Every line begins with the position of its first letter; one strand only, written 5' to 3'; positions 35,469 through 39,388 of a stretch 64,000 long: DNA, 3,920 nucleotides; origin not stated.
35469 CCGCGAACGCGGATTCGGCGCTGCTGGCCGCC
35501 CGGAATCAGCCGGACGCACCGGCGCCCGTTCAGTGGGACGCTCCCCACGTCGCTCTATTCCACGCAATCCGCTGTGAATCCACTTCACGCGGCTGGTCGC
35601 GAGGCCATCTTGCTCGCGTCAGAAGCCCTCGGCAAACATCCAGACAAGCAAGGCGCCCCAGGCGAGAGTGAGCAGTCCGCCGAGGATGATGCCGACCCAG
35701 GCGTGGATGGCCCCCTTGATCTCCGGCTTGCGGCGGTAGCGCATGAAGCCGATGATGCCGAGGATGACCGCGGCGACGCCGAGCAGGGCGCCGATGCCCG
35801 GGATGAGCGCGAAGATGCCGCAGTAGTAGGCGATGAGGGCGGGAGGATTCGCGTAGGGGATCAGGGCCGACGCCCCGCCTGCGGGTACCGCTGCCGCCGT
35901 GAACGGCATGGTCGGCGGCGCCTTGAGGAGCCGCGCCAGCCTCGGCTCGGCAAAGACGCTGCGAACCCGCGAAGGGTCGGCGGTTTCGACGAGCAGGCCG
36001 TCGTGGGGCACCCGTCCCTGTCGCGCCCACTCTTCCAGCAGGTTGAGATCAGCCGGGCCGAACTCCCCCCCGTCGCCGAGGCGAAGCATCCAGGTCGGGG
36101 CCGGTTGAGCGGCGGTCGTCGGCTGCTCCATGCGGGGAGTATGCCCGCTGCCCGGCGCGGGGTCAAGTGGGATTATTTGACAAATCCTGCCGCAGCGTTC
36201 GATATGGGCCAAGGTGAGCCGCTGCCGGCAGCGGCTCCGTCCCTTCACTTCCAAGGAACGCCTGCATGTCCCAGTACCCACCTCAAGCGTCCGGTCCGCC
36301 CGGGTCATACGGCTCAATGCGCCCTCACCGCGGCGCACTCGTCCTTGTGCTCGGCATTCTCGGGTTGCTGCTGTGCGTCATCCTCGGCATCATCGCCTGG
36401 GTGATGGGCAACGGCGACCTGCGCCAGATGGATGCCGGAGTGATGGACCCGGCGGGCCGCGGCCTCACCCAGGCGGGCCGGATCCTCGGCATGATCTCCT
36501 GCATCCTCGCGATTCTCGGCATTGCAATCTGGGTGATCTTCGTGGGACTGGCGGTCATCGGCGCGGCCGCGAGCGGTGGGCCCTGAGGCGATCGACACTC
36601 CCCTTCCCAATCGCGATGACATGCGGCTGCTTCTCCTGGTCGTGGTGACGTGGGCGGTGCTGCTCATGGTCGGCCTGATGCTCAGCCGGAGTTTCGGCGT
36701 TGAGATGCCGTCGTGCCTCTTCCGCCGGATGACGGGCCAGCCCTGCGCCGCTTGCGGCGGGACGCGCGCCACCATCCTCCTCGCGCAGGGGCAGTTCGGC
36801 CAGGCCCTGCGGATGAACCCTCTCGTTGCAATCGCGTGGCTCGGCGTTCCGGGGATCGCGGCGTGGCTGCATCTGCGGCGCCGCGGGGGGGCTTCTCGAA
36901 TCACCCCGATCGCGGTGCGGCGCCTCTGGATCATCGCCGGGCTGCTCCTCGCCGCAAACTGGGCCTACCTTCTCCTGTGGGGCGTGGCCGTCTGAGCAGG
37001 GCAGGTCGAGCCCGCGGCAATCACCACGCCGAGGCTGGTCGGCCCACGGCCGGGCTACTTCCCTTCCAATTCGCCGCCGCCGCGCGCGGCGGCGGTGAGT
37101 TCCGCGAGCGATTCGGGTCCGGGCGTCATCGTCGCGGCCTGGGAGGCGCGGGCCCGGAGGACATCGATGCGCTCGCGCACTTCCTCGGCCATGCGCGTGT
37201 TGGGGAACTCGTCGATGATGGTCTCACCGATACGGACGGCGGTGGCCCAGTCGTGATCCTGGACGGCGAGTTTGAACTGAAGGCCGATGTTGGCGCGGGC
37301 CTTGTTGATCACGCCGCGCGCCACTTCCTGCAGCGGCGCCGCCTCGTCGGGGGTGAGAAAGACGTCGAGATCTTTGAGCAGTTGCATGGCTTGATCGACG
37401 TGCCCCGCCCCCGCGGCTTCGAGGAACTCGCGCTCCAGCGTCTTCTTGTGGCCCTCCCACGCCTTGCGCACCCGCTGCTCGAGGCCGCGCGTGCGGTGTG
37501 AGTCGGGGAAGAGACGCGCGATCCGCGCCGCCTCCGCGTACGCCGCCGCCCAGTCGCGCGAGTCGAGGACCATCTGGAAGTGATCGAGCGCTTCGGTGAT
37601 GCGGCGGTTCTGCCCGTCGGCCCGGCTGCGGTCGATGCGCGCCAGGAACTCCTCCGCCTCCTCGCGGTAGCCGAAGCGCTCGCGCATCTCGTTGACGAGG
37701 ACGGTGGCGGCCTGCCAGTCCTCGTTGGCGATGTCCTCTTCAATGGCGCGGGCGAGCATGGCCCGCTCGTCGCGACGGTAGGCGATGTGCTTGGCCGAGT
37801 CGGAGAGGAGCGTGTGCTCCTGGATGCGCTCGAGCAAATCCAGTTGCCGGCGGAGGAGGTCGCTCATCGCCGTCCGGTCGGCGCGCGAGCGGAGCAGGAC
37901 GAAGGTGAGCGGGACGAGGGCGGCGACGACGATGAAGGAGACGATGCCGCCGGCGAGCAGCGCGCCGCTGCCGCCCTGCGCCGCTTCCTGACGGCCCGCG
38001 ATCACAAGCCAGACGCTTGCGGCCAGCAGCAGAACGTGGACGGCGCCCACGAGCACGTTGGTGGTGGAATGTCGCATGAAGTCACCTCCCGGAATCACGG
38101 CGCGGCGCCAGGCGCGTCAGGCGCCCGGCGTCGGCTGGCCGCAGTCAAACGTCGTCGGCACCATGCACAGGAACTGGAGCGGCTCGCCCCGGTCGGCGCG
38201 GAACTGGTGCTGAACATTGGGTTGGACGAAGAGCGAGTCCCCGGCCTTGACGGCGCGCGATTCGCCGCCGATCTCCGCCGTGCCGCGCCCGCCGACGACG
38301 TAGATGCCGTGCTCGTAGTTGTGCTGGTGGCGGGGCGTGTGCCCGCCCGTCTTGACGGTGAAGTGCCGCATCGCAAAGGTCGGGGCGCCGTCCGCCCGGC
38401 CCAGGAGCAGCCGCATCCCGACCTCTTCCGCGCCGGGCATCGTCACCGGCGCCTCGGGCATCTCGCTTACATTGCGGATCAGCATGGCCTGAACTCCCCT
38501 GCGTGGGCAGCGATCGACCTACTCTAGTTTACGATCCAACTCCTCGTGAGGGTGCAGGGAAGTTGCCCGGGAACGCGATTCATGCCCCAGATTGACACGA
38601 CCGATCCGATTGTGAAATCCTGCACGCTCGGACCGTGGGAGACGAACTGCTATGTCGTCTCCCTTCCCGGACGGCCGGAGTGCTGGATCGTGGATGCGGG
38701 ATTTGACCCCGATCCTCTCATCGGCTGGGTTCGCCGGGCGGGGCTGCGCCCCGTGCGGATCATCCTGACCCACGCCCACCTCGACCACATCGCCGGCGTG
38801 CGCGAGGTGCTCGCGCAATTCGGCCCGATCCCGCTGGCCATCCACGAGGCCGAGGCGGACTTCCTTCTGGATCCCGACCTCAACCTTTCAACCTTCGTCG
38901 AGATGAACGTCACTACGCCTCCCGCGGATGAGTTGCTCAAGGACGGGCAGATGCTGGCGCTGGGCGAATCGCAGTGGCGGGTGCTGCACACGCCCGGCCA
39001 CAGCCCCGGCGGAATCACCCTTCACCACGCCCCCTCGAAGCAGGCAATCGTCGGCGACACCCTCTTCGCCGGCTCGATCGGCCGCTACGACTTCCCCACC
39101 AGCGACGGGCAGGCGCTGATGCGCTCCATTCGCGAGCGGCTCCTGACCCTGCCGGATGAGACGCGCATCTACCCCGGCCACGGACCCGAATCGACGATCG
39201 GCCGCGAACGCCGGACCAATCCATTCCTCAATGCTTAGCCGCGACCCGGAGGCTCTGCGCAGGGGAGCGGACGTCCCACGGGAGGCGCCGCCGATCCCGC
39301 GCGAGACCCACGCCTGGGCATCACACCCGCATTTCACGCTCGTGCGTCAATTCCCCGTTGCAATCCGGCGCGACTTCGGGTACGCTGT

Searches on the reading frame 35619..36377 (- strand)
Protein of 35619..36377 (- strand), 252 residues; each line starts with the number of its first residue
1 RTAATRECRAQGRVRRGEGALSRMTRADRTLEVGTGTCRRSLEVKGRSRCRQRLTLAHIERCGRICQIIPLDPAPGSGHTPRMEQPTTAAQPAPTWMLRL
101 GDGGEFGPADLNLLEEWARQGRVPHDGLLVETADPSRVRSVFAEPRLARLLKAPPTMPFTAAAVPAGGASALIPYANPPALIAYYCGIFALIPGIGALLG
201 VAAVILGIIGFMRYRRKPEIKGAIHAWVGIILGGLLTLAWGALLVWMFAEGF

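Call 40: search_protein_families(library=pfam, proteins=[window:35619-36377:-], max_evalue=0.0001)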
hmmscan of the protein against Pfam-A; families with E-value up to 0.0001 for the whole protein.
window:35619-36377:- (252 aa): 1 family
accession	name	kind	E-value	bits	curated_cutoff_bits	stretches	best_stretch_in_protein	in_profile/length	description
PF13828.11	DUF4190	-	2.6e-05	24.3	35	1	183-242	5-61/62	Domain of unknown function (DUF4190)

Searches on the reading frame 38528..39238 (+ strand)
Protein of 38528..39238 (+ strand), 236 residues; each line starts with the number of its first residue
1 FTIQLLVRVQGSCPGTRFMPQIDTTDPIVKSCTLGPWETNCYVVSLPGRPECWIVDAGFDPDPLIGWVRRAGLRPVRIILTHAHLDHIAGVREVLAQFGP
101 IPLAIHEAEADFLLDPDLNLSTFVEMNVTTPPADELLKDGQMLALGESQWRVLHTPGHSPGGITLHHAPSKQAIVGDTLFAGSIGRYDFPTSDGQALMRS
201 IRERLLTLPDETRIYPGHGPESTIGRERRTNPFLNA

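Call 40: search_protein_families(library=pfam, proteins=[window:38528-39238:+], max_evalue=0.0001)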
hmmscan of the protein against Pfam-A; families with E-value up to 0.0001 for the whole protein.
window:38528-39238:+ (236 aa): 1 family
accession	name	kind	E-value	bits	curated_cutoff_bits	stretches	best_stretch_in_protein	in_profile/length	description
PF00753.33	Lactamase_B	-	8.4e-28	98.1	22.7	1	35-218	2-196/196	Metallo-beta-lactamase superfamily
